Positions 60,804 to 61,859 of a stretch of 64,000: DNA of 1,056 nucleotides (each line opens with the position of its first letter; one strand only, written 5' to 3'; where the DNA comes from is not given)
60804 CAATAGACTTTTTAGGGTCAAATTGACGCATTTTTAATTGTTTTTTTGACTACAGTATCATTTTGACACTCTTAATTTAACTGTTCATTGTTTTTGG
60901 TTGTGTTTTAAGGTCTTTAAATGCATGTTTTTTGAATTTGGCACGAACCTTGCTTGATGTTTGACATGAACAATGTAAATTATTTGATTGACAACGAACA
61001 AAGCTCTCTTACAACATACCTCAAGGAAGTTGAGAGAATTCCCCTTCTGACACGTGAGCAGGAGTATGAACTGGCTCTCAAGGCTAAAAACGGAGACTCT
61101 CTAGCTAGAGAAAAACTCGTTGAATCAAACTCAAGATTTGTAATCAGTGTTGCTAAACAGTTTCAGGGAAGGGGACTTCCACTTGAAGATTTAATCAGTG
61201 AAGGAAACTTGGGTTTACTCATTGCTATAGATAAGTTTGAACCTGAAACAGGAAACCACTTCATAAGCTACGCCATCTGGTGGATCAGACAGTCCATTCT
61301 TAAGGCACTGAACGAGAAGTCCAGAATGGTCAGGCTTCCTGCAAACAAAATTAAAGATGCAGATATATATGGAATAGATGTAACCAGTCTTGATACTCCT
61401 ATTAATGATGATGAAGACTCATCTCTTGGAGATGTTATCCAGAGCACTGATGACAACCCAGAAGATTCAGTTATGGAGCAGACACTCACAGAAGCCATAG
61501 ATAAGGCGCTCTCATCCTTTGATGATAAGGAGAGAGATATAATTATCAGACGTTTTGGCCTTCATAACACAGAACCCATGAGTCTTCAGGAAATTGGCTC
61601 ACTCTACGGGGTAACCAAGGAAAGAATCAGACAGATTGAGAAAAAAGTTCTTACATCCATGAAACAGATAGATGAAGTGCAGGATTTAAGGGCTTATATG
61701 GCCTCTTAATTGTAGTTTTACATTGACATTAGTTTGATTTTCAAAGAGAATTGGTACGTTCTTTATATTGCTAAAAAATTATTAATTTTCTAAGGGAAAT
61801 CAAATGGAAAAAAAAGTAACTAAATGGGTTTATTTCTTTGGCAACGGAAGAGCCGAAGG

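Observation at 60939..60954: Perfect sigma-54 promoter directly 5' of an RpoS/RpoD-like sigma factor gene: a Borrelia-type bEBP to RpoN to alternative-sigma cascade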

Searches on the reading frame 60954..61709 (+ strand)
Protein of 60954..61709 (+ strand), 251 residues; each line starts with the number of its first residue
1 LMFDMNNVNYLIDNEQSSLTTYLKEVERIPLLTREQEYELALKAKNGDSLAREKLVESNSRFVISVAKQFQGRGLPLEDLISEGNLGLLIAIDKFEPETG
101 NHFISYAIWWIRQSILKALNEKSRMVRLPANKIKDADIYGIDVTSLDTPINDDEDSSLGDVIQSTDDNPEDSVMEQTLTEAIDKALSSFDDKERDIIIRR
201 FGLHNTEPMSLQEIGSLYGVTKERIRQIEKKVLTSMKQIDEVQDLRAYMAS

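Call 7: search_protein_families(library=pfam, proteins=[window:60954-61709:+])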
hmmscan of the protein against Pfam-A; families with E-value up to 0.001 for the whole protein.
window:60954-61709:+ (251 aa): 4 families
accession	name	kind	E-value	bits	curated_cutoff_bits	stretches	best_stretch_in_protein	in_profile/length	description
PF04542.20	Sigma70_r2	-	4.5e-19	68.4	24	1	55-124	1-70/71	Sigma-70 region 2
PF04545.22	Sigma70_r4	-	4.4e-14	52.2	24.1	1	185-237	1-49/50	Sigma-70, region 4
PF00140.25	Sigma70_r1_2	-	5.6e-11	42.7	22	1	18-49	2-33/34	Sigma-70 factor, region 1.2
PF04539.22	Sigma70_r3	-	0.00014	22.3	25.3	1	142-172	46-77/78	Sigma-70 region 3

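Call 8: search_protein_families(library=ncbifam, proteins=[window:60957-61709:+])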
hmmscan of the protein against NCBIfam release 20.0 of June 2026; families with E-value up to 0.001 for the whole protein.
window:60957-61709:+ (250 aa): 59 families (the best 25 are shown)
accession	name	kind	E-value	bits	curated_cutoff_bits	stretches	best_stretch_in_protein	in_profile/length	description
TIGR02394.1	rpoS_proteo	equivalog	2.7e-66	224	378.7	2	14-136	11-133/285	RNA polymerase sigma factor RpoS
NF004207.0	PRK05657.1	equivalog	3.1e-63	214.1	394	2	17-138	57-178/329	RNA polymerase sigma factor RpoS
NF006666.0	PRK09210.1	equivalog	1.7e-58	198.7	572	2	19-131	102-214/370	RNA polymerase sigma factor RpoD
TIGR02997.1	Sig70-cyanoRpoD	subfamily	7.4e-58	196.2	384.5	2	49-129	74-154/298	RNA polymerase sigma factor, RpoD/SigA family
TIGR02393.1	RpoD_Cterm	equivalog_domain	5.5e-57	193.1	354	2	50-130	1-81/238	RNA polymerase sigma factor RpoD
NF005643.0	PRK07406.1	equivalog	4.2e-56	190.7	500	2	49-129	160-240/397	RNA polymerase sigma factor RpoD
NF004208.0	PRK05658.1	equivalog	7.2e-56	190.4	555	2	49-132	392-475/631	RNA polymerase sigma factor RpoD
NF041931.2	MzaA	equivalog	1.1e-54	186.5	800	2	50-128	476-554/726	MZA anti-phage system associated sigma-70 family RNA polymerase sigma factor MzaA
NF005920.0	PRK07921.1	subfamily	4.4e-54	183.7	464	2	30-131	72-172/328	RNA polymerase sigma factor SigB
NF004561.0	PRK05901.1-3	equivalog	6.7e-52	177.3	582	2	31-129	282-379/537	RNA polymerase sigma factor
NF005785.0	PRK07598.1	equivalog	2.1e-50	171.8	554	2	44-129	171-255/415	RNA polymerase sigma factor SigC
NF005642.0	PRK07405.1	subfamily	8.2e-49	166.5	524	2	41-129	75-162/318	RNA polymerase sigma factor SigD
NF005143.0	PRK06596.1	subfamily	2.9e-48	164.8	241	2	7-129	5-128/285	RNA polymerase factor sigma-32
TIGR02392.1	rpoH_proteo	equivalog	1.5e-47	162.5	323.1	2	17-130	2-116/270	RNA polymerase sigma factor RpoH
NF004560.0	PRK05901.1-1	equivalog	1.3e-46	159.8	711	2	45-130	275-359/516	RNA polymerase sigma factor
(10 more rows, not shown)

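Call 9: find_homologous_proteins(query=window:60957-61709:+)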
Query window:60957-61709:+ (250 aa): 7435 proteins with E <= 0.001 among 8000 candidates; the best 120 are listed.
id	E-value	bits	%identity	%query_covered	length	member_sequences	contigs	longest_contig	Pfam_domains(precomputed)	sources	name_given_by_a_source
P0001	8.2e-154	528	98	100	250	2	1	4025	PF04545.23,PF00140.26,PF04542.21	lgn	-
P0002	3.2e-139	480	90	98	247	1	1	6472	PF04545.23,PF00140.26,PF04542.21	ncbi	-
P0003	8.6e-139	479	89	98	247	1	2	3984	PF04545.23,PF00140.26,PF04542.21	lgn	-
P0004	9.7e-139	479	89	99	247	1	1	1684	PF04545.23,PF00140.26,PF04542.21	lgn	-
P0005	1.8e-136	471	87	99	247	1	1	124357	PF04545.23,PF00140.26,PF04542.21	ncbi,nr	ncbi:MAG: RNA polymerase sigma factor RpoD/SigA [Sphaerochaetaceae bacterium]|nr:RNA polymerase sigm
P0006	2.0e-125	435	82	98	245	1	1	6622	PF04545.23,PF00140.26,PF04542.21,PF04539.23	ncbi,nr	ncbi:MAG: RNA polymerase sigma factor RpoD/SigA [Sphaerochaetaceae bacterium]|nr:RNA polymerase sigm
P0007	8.6e-99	348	64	98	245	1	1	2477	PF04545.23,PF00140.26,PF04542.21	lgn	-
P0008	1.0e-98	348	65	99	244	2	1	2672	PF04545.23,PF00140.26,PF04542.21,PF04539.23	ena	-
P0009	3.1e-98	346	67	94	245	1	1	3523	PF04545.23,PF00140.26,PF04542.21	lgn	-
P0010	1.5e-97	344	63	98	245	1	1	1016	PF04545.23,PF00140.26,PF04542.21,PF04539.23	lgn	-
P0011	8.3e-97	342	64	98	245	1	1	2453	PF04545.23,PF00140.26,PF04542.21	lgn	-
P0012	3.3e-96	340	66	96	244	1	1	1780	PF04545.23,PF00140.26,PF04542.21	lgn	-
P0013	7.9e-96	338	63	98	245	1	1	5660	PF04545.23,PF00140.26,PF04542.21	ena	-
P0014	1.6e-94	334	63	97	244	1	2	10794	PF04545.23,PF00140.26,PF04542.21,PF04539.23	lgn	-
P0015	1.1e-93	331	62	97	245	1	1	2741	PF04545.23,PF00140.26,PF04542.21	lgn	-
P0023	5.0e-90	319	55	100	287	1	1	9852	PF04545.23,PF00140.26,PF04542.21,PF04539.23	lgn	-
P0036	2.7e-88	314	53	94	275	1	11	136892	PF04545.23,PF00140.26,PF04542.21,PF04539.23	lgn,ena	-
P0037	2.7e-88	314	55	94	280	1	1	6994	PF04545.23,PF00140.26,PF04542.21,PF04539.23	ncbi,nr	ncbi:MAG: RNA polymerase sigma factor RpoD/SigA [Sphaerochaetaceae bacterium]|nr:RNA polymerase sigm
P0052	1.3e-86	308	51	95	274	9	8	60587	PF04545.23,PF00140.26,PF04542.21,PF08281.19,PF04539.23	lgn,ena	-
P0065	4.1e-86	307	54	98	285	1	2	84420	PF04545.23,PF00140.26,PF04542.21,PF04539.23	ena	-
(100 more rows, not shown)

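Call 11: find_related_loci(query=A1, collection=genome_contigs, flank=6000)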
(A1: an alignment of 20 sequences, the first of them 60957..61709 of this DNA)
Query A1 (250 aa) in genome_contigs; peptide patterns used: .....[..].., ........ (x = any residue, [..] = any of these).
600 stretches matched a pattern (row limit reached: there are more); 599 encode a relative of the query (tblastn E <= 1e-3); the best 80 are kept; 80 distinct loci.
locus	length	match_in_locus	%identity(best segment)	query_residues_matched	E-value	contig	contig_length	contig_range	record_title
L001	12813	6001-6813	46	18-249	1e-70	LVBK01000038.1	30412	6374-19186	MAG: Spirochaetales bacterium Spiro_09 Spiro_09_contig_4121, whole genome shotgun sequence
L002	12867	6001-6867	42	1-249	4e-70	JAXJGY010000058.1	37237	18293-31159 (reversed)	MAG: Treponema sp. isolate DOME_MAG_1265 1265_C0121_k141_651609, whole genome shotgun sequence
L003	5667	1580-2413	44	11-249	2e-67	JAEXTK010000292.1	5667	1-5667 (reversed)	MAG: Spirochaetes bacterium isolate OH_HBrB_349 k127_1153516, whole genome shotgun sequence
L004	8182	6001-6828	43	13-249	3e-67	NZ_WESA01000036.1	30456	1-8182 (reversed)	Rectinema subterraneum strain SURF-ANA1 NODE_36_30456_9802277733, whole genome shotgun sequence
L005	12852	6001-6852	41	3-247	4e-67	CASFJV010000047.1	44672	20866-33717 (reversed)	uncultured Spirochaetales bacterium isolate CO.O77.metabat-bins.102 genome assembly, contig: CO.O77.metabat-bins.102.fa_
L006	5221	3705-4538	42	11-249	2e-66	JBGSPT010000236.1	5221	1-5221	MAG: Treponematales bacterium isolate JTS-AC310 k141_4491979, whole genome shotgun sequence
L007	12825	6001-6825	43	14-249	2e-66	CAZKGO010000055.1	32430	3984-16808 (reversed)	MAG TPA_asm: uncultured Spirochaetales bacterium isolate binchicken_co27_447 genome assembly, contig: NODE_2366_length_3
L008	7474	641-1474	42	11-249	2e-66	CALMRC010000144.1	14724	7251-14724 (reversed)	MAG TPA_asm: uncultured Spirochaetes bacterium isolate SRR6284162_bin.1_CONCOCT_v1.1_MAG genome assembly, contig: ERZ795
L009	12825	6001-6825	44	13-248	3e-65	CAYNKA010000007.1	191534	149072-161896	MAG TPA_asm: uncultured Spirochaetaceae bacterium isolate binchicken_co20_228 genome assembly, contig: NODE_146_length_1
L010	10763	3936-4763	43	13-249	5e-65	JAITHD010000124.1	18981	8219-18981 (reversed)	MAG: Treponema sp. isolate Pc512_bin5 k119_213433, whole genome shotgun sequence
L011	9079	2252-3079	44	13-249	1e-64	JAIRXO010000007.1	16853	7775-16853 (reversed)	MAG: Spirochaetaceae bacterium isolate Gsp477_bin169 k119_848862, whole genome shotgun sequence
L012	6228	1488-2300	44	18-249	5e-64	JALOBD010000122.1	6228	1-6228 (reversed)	MAG: Sphaerochaeta sp. isolate SO_2017_LW2 bin 77 scaffold_26809_c1_LW138R_2017, whole genome shotgun sequence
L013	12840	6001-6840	41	10-249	4e-64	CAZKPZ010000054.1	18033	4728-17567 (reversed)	MAG TPA_asm: uncultured Treponema sp. isolate binchicken_co353_8 genome assembly, contig: NODE_6304_length_18033_cov_4.6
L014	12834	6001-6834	45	11-249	3e-63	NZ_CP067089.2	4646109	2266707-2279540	Breznakiella homolactica strain RmG30 chromosome, complete genome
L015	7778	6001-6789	42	15-238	3e-63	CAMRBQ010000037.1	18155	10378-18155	MAG TPA_asm: uncultured Spirochaetia bacterium isolate ERR3140043_bin.3_metaWRAP_v1.3_MAG genome assembly, contig: ERZ47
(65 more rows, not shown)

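Call 12: find_encoding_contigs(protein=P0005, flank=10000, max_places=3)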
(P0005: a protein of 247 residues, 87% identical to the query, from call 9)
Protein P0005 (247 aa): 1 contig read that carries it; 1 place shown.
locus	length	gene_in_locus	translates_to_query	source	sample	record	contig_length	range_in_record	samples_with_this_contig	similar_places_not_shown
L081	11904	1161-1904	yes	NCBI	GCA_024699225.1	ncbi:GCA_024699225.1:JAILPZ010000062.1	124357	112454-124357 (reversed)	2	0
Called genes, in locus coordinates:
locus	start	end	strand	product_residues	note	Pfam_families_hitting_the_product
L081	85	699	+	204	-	-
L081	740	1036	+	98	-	-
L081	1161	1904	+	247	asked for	PF00140:Sigma70_r1_2, PF04542:Sigma70_r2, PF04545:Sigma70_r4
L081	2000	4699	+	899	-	PF01326:PPDK_N, PF00391:PEP-utilizers, PF02896:PEP-utilizers_C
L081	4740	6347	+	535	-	PF13396:PLDc_N (weak), PF13091:PLDc_2, PF00614:PLDc (weak), PF13091:PLDc_2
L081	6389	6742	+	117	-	PF01325:Fe_dep_repress, PF02742:Fe_dep_repr_C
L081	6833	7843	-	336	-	PF00814:TsaD, PF22521:HypF_C_2 (weak)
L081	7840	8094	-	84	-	-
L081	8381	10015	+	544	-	PF00005:ABC_tran, PF02463:SMC_N (faint), PF13304:AAA_21 (faint), PF12848:ABC_tran_Xtn, PF00005:ABC_tran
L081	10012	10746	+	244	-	PF03309:Pan_kinase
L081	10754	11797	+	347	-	PF02073:Peptidase_M29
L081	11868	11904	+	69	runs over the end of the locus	PF01165:Ribosomal_S21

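Call 13: find_encoding_contigs(protein=P0006, flank=6000, max_places=3)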
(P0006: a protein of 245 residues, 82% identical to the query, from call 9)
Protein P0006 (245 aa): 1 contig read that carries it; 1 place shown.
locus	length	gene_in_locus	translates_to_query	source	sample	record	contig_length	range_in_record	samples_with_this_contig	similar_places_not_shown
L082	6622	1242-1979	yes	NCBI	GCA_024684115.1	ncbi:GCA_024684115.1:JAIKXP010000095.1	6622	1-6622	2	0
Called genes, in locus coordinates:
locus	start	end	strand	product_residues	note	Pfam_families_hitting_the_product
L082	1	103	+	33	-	PF00166:Cpn10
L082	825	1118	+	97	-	-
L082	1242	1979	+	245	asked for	PF00140:Sigma70_r1_2, PF04542:Sigma70_r2, PF04539:Sigma70_r3 (faint), PF04545:Sigma70_r4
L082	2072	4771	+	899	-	PF01326:PPDK_N, PF00391:PEP-utilizers, PF02896:PEP-utilizers_C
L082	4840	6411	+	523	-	PF13396:PLDc_N (weak), PF13091:PLDc_2 (weak), PF00614:PLDc (weak), PF13091:PLDc_2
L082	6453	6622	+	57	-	PF01325:Fe_dep_repress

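Call 14: find_encoding_contigs(protein=P0002, flank=6000, max_places=3)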
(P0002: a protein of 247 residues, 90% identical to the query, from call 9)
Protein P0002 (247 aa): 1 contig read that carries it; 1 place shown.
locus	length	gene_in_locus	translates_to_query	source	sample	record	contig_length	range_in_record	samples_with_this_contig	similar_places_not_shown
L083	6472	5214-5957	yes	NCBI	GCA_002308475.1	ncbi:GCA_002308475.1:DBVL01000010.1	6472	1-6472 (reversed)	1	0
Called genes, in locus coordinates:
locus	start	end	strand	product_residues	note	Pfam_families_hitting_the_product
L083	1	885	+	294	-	?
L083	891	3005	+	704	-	PF00270:DEAD (weak), PF06733:DEAD_2 (weak), PF13307:Helicase_C_2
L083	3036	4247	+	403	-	PF01553:Acyltransferase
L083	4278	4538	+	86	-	PF00166:Cpn10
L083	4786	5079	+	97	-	-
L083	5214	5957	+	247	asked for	PF00140:Sigma70_r1_2, PF04542:Sigma70_r2, PF04545:Sigma70_r4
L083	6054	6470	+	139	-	?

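Call 17: find_encoding_contigs(protein=P0014, flank=6000, max_places=2)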
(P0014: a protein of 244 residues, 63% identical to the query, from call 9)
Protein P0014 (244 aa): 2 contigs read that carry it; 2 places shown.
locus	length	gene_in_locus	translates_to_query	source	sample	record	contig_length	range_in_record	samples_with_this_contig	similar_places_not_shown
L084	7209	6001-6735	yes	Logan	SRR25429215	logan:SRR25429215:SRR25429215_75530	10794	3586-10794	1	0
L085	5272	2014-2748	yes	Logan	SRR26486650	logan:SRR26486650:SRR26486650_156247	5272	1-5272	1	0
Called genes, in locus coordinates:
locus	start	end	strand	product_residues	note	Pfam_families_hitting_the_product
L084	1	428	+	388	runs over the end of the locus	PF00512:HisKA, PF02518:HATPase_c, PF14501:HATPase_c_5 (faint)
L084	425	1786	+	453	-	PF00072:Response_reg, PF00158:Sigma54_activat, PF13191:AAA_16 (weak), PF14532:Sigma54_activ_2, PF00004:AAA (weak), PF07728:AAA_5, PF25601:AAA_lid_14, PF02954:HTH_8, +1 more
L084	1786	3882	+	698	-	PF00270:DEAD (faint), PF06733:DEAD_2 (weak), PF13307:Helicase_C_2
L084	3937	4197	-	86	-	PF00166:Cpn10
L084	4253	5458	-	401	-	PF01553:Acyltransferase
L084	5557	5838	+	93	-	-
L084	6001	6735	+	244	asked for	PF00140:Sigma70_r1_2, PF04542:Sigma70_r2, PF04539:Sigma70_r3 (weak), PF04545:Sigma70_r4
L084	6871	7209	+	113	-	?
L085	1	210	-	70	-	?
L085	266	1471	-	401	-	PF01553:Acyltransferase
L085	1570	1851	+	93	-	-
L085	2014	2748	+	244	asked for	PF00140:Sigma70_r1_2, PF04542:Sigma70_r2, PF04539:Sigma70_r3 (weak), PF04545:Sigma70_r4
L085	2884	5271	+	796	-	?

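Call 18: find_encoding_contigs(protein=P0013, flank=6000, max_places=2)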
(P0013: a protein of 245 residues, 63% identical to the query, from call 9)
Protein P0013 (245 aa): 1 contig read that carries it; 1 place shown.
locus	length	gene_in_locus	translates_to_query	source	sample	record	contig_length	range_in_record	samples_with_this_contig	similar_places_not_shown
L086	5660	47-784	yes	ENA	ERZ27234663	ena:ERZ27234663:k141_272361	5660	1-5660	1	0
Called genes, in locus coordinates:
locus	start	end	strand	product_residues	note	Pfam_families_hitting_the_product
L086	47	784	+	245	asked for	PF00140:Sigma70_r1_2, PF04542:Sigma70_r2, PF04545:Sigma70_r4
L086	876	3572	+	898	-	PF01326:PPDK_N, PF00391:PEP-utilizers, PF02896:PEP-utilizers_C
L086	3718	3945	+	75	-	-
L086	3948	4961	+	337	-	PF02543:Carbam_trans_N (faint), PF00814:TsaD, PF22521:HypF_C_2 (weak)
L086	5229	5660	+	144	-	?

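Call 19: find_encoding_contigs(protein=P0036, flank=8000, max_places=2)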
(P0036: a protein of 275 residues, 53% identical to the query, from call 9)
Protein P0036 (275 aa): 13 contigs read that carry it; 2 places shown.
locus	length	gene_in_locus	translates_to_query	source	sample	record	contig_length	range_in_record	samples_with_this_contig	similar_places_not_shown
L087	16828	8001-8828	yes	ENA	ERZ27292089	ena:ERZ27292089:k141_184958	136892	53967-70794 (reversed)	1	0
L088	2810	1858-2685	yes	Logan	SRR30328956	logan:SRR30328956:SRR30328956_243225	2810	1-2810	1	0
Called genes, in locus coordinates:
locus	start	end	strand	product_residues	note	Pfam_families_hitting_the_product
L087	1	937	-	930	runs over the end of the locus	PF07517:SecA_DEAD, PF01043:SecA_PP_bind, PF21090:P-loop_SecA, PF07516:SecA_SW, PF02810:SEC-C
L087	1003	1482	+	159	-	PF02674:Colicin_V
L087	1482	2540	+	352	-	PF13177:DNA_pol3_delta2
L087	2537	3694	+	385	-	PF00512:HisKA, PF02518:HATPase_c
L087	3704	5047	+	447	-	PF00072:Response_reg, PF00158:Sigma54_activat, PF14532:Sigma54_activ_2, PF07724:AAA_2 (weak), PF00004:AAA (weak), PF07728:AAA_5, PF25601:AAA_lid_14, PF02954:HTH_8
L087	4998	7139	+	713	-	PF00270:DEAD (faint), PF06733:DEAD_2 (weak), PF13307:Helicase_C_2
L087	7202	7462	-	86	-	PF00166:Cpn10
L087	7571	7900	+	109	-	-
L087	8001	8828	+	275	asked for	PF00140:Sigma70_r1_2, PF04542:Sigma70_r2, PF04539:Sigma70_r3, PF04545:Sigma70_r4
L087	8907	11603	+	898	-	PF01326:PPDK_N, PF00391:PEP-utilizers, PF02896:PEP-utilizers_C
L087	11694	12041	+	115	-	PF01325:Fe_dep_repress (weak), PF02742:Fe_dep_repr_C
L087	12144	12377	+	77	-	-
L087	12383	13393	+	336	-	PF00814:TsaD, PF22521:HypF_C_2 (weak)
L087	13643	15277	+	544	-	PF00005:ABC_tran, PF02463:SMC_N (faint), PF13304:AAA_21 (faint), PF12848:ABC_tran_Xtn, PF00005:ABC_tran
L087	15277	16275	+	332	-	PF02073:Peptidase_M29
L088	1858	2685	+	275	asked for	PF00140:Sigma70_r1_2, PF04542:Sigma70_r2, PF04539:Sigma70_r3, PF04545:Sigma70_r4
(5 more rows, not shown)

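Call 30: find_related_loci(query=window:60966-61709:+, collection=metagenome_contigs, flank=8000)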
Query window:60966-61709:+ (247 aa) in metagenome_contigs; peptide patterns used: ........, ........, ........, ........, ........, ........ (x = any residue, [..] = any of these).
600 stretches matched a pattern (row limit reached: there are more); 494 encode a relative of the query (tblastn E <= 1e-3); the best 80 are kept; 80 distinct loci.
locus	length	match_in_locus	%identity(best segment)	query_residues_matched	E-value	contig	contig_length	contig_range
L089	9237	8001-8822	43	13-245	9e-64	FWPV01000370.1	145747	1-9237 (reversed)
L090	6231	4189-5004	41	12-245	6e-64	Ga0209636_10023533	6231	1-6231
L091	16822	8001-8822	44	13-245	7e-64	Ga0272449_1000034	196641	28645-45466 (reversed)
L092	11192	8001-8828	41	11-245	6e-64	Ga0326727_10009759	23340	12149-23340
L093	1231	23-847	42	12-245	9e-67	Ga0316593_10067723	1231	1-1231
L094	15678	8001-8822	42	13-245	5e-62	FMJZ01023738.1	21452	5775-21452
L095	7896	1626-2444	40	11-245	1e-61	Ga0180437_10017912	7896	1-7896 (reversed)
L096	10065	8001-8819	40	11-245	1e-61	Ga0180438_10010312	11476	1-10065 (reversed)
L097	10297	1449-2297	40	2-246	2e-61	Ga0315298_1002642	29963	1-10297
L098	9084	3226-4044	41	13-246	3e-61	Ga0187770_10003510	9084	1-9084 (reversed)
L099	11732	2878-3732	42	1-246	2e-60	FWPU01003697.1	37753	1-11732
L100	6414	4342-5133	41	8-234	8e-58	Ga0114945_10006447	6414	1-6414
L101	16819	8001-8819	38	11-245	5e-57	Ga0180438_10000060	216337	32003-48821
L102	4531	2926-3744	40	11-245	1e-56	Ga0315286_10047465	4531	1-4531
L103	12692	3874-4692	39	11-245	1e-56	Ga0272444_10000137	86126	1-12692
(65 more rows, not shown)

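Call 47: find_encoding_contigs(protein=P0065, flank=9000, max_places=1)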
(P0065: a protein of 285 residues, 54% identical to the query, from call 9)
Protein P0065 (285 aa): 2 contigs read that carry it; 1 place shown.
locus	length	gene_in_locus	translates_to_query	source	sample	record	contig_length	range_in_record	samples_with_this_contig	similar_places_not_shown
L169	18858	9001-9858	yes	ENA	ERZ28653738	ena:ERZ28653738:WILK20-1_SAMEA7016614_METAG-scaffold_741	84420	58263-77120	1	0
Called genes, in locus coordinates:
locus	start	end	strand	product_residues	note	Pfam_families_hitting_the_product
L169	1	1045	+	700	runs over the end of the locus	PF00270:DEAD (faint), PF13307:Helicase_C_2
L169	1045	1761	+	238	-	-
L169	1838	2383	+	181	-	PF13505:OMP_b-brl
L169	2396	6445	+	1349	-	PF09479:Flg_new, PF18889:Beta_helix_3 (faint), PF13306:LRR_5 (faint)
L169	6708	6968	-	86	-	PF00166:Cpn10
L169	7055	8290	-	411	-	PF01553:Acyltransferase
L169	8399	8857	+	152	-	-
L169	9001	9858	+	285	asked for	PF00140:Sigma70_r1_2, PF04542:Sigma70_r2, PF04539:Sigma70_r3, PF04545:Sigma70_r4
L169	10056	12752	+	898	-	PF01326:PPDK_N, PF00391:PEP-utilizers, PF02896:PEP-utilizers_C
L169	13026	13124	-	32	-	-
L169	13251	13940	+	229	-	PF01797:Y1_Tnp (weak)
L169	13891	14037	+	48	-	-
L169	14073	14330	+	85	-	-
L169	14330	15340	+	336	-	PF00814:TsaD, PF22521:HypF_C_2 (weak)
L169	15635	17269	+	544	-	PF00005:ABC_tran, PF02463:SMC_N (faint), PF13304:AAA_21 (faint), PF12848:ABC_tran_Xtn, PF00005:ABC_tran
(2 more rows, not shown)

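Call 48: find_encoding_contigs(protein=P0052, flank=9000, max_places=1)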
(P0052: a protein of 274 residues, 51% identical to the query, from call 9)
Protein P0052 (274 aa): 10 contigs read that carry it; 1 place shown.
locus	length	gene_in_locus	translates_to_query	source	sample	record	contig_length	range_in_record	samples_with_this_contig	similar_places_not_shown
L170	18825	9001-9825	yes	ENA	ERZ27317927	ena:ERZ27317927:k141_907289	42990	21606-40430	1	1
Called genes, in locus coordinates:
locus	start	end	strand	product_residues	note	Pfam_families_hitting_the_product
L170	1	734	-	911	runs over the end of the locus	PF07517:SecA_DEAD, PF01043:SecA_PP_bind, PF21090:P-loop_SecA, PF07516:SecA_SW, PF02810:SEC-C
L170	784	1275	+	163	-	PF02674:Colicin_V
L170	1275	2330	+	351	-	PF13177:DNA_pol3_delta2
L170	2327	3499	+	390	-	PF00512:HisKA, PF02518:HATPase_c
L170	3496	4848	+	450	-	PF00072:Response_reg, PF00158:Sigma54_activat, PF14532:Sigma54_activ_2, PF07724:AAA_2 (weak), PF07728:AAA_5, PF00004:AAA (weak), PF25601:AAA_lid_14, PF02954:HTH_8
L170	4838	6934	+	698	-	PF00270:DEAD (faint), PF06733:DEAD_2, PF13307:Helicase_C_2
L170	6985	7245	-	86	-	PF00166:Cpn10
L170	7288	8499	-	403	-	PF01553:Acyltransferase, PF08271:Zn_Ribbon_TF (faint)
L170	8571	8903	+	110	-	-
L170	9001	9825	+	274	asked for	PF00140:Sigma70_r1_2, PF04542:Sigma70_r2, PF04539:Sigma70_r3, PF08281:Sigma70_r4_2 (faint), PF04545:Sigma70_r4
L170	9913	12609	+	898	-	PF01326:PPDK_N, PF00391:PEP-utilizers, PF02896:PEP-utilizers_C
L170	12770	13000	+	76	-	-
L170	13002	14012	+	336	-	PF00814:TsaD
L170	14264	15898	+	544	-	PF00005:ABC_tran, PF02463:SMC_N (faint), PF13304:AAA_21 (faint), PF12848:ABC_tran_Xtn, PF00005:ABC_tran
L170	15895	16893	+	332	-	PF02073:Peptidase_M29 (faint)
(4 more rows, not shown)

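Call 49: find_encoding_contigs(protein=P0037, flank=6000, max_places=1)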
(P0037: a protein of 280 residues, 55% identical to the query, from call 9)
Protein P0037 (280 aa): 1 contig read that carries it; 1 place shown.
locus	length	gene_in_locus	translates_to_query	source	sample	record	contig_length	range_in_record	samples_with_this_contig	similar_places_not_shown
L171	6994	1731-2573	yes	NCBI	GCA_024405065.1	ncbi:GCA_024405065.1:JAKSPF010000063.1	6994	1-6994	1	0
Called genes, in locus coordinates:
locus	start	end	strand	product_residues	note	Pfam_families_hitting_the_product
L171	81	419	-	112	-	-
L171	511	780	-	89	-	PF10387:DUF2442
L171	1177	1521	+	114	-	-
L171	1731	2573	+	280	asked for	PF00140:Sigma70_r1_2, PF04542:Sigma70_r2, PF04539:Sigma70_r3, PF04545:Sigma70_r4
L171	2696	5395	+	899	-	PF01326:PPDK_N, PF00391:PEP-utilizers, PF02896:PEP-utilizers_C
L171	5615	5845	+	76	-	-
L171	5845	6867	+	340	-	PF00814:TsaD, PF22521:HypF_C_2 (weak)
